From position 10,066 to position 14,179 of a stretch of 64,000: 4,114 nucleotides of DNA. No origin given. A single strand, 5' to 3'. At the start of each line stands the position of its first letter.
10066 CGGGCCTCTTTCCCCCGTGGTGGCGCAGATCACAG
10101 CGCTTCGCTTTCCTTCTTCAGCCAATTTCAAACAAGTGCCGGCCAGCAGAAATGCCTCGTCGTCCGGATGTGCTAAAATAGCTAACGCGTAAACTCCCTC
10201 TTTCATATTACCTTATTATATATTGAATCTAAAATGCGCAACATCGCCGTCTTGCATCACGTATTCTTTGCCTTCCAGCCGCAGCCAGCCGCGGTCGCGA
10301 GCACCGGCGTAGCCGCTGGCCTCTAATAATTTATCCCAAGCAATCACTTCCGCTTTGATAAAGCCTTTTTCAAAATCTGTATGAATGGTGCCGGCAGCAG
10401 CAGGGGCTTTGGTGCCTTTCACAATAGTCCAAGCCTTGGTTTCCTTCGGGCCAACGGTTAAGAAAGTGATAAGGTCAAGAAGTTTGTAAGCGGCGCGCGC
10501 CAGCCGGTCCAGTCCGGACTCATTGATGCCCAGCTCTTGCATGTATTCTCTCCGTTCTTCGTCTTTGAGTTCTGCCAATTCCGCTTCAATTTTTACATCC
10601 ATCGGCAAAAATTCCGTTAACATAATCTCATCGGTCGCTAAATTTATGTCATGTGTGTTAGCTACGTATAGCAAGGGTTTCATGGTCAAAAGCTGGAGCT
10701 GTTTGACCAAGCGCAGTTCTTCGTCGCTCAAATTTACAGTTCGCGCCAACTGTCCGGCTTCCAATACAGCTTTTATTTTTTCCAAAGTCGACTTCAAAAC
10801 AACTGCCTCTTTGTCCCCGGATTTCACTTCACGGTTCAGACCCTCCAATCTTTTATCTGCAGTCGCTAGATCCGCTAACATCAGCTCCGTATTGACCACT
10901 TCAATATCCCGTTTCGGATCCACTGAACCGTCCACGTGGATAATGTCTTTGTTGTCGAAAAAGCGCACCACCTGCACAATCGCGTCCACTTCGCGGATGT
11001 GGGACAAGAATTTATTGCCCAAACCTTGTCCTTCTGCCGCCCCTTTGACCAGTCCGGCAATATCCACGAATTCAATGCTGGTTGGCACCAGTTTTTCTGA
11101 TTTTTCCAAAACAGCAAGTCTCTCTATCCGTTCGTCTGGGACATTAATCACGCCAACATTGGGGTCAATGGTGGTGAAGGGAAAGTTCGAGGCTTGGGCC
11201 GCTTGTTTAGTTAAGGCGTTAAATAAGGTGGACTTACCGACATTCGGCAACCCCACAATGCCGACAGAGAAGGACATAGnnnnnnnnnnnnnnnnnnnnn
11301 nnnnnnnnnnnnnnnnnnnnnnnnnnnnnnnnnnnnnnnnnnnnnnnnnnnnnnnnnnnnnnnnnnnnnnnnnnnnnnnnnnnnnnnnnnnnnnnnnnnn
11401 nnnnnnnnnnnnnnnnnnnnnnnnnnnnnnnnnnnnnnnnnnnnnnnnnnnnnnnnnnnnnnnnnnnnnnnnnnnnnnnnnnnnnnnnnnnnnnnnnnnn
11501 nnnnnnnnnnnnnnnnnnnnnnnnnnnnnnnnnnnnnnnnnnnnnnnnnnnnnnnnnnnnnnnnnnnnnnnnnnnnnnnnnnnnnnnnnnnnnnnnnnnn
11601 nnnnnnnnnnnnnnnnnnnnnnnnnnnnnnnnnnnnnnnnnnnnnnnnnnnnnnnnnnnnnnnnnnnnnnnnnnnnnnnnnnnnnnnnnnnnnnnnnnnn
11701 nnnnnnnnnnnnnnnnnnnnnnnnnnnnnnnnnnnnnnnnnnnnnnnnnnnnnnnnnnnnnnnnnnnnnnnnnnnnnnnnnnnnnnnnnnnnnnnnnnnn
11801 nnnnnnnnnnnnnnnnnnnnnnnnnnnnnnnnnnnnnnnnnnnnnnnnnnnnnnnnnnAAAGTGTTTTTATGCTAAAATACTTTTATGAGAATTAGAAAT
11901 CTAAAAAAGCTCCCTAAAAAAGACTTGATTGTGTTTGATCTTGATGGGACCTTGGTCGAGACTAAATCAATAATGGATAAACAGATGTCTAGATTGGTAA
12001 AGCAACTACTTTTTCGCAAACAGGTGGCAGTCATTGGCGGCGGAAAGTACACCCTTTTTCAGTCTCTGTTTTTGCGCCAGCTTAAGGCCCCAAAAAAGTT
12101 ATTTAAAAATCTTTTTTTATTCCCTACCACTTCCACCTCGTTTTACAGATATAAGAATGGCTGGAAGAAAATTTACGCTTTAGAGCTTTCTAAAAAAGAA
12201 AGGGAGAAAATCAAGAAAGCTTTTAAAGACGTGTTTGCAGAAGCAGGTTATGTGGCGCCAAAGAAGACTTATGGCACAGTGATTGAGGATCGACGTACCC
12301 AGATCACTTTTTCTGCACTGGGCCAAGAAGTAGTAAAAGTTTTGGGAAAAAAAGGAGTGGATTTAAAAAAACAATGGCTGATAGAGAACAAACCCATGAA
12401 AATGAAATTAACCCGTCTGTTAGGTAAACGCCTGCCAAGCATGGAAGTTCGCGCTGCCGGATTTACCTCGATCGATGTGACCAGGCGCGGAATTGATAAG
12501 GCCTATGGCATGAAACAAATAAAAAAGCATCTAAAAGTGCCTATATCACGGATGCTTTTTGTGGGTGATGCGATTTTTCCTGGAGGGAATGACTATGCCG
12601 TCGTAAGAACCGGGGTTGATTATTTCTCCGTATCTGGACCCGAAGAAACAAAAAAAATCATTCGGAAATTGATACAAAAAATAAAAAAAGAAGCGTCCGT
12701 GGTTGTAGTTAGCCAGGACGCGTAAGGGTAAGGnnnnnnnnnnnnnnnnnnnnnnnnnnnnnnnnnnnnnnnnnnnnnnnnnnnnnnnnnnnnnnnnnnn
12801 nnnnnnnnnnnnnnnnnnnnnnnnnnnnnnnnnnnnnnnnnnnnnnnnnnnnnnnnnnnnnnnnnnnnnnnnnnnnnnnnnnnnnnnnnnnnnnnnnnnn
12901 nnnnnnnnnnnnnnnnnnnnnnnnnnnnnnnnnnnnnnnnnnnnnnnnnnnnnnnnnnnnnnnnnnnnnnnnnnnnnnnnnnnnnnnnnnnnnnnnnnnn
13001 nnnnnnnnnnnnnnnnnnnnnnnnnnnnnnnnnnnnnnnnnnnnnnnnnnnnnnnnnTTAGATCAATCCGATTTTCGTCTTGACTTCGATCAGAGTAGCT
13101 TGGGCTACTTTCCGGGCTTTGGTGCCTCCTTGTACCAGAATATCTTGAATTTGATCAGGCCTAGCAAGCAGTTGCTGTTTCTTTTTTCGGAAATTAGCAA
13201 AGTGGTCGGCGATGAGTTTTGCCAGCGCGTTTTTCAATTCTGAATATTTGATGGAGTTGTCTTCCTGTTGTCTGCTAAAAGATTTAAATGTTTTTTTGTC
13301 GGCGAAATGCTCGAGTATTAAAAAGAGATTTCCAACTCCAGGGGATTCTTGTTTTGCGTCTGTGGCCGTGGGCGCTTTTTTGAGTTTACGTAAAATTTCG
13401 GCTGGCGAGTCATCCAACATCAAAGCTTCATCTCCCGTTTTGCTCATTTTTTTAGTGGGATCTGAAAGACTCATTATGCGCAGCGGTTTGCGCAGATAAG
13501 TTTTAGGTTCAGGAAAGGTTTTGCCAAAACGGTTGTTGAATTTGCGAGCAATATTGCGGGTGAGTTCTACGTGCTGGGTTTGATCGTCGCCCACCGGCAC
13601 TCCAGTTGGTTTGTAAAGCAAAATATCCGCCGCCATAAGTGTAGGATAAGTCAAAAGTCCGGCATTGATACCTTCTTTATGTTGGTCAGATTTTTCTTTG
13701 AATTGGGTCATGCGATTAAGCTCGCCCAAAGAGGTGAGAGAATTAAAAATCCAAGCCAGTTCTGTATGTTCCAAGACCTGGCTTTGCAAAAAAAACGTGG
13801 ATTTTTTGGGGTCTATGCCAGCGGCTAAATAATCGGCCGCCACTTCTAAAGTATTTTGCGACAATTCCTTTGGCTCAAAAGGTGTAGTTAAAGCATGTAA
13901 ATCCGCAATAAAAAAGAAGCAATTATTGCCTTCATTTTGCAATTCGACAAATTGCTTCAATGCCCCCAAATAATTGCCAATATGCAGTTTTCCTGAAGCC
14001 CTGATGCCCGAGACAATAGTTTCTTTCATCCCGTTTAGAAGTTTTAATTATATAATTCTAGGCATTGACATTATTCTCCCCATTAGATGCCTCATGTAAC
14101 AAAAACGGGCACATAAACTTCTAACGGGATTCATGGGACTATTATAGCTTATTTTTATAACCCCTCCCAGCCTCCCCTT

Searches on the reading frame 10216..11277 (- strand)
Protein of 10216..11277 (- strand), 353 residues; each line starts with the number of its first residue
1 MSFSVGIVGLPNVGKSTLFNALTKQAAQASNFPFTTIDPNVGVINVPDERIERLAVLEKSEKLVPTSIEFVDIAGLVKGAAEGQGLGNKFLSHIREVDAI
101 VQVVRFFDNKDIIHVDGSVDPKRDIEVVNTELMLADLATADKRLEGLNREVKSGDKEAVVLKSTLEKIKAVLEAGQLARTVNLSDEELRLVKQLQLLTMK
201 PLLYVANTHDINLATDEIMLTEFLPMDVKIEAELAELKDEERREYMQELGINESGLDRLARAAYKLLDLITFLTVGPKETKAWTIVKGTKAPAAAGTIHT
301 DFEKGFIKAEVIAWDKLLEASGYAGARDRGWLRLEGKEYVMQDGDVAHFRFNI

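Call 72: search_protein_families(library=pfam, max_evalue=1e-8, proteins=[window:10216-11277:-])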
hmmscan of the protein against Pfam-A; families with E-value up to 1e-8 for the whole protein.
window:10216-11277:- (353 aa): 3 families
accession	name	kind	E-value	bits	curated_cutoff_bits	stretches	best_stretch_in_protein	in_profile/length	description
PF06071.19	YchF-GTPase_C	-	6.1e-36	122.9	27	1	269-352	1-84/84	Protein of unknown function (DUF933)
PF01926.29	MMR_HSR1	-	9e-25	87.4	21.9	1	5-110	2-87/113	50S ribosome-binding GTPase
PF02421.24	FeoB_N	-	9.2e-10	38.7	27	1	5-51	3-49/156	Ferrous iron transport protein B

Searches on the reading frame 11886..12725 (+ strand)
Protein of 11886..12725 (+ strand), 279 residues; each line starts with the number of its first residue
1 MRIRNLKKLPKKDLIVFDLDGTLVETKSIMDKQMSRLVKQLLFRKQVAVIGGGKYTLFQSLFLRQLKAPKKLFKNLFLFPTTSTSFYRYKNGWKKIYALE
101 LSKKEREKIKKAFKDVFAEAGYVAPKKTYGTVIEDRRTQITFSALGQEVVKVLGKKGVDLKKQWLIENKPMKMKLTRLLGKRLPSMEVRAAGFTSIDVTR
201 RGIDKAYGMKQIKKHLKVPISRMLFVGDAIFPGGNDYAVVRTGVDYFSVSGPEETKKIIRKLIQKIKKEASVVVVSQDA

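Call 73: search_protein_families(library=pfam, max_evalue=1e-8, proteins=[window:11886-12725:+])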
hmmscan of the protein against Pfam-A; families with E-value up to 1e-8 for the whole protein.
window:11886-12725:+ (279 aa): 2 families
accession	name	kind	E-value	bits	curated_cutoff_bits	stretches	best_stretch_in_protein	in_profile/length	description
PF03332.19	PMM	-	3.6e-11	43.7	22.4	1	37-264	4-220/221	Eukaryotic phosphomannomutase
PF08282.18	Hydrolase_3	-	9.8e-11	42.3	20.9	1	15-229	1-212/255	haloacid dehalogenase-like hydrolase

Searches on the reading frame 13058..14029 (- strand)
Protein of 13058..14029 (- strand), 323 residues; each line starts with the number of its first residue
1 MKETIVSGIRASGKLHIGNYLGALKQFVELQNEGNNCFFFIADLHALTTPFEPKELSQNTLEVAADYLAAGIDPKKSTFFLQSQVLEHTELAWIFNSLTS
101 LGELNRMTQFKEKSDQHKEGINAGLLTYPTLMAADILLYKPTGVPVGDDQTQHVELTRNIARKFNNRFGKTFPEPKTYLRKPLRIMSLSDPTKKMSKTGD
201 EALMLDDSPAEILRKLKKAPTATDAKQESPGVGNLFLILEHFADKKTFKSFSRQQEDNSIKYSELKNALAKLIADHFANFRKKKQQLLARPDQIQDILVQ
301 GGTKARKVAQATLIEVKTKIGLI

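Call 73: search_protein_families(library=pfam, max_evalue=1e-8, proteins=[window:13058-14029:-])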
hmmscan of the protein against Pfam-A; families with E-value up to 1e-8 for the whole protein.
window:13058-14029:- (323 aa): 1 family
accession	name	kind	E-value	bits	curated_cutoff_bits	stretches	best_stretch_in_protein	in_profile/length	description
PF00579.31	tRNA-synt_1b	-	5.6e-73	246.3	21.1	1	4-277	7-291/292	tRNA synthetases class I (W and Y)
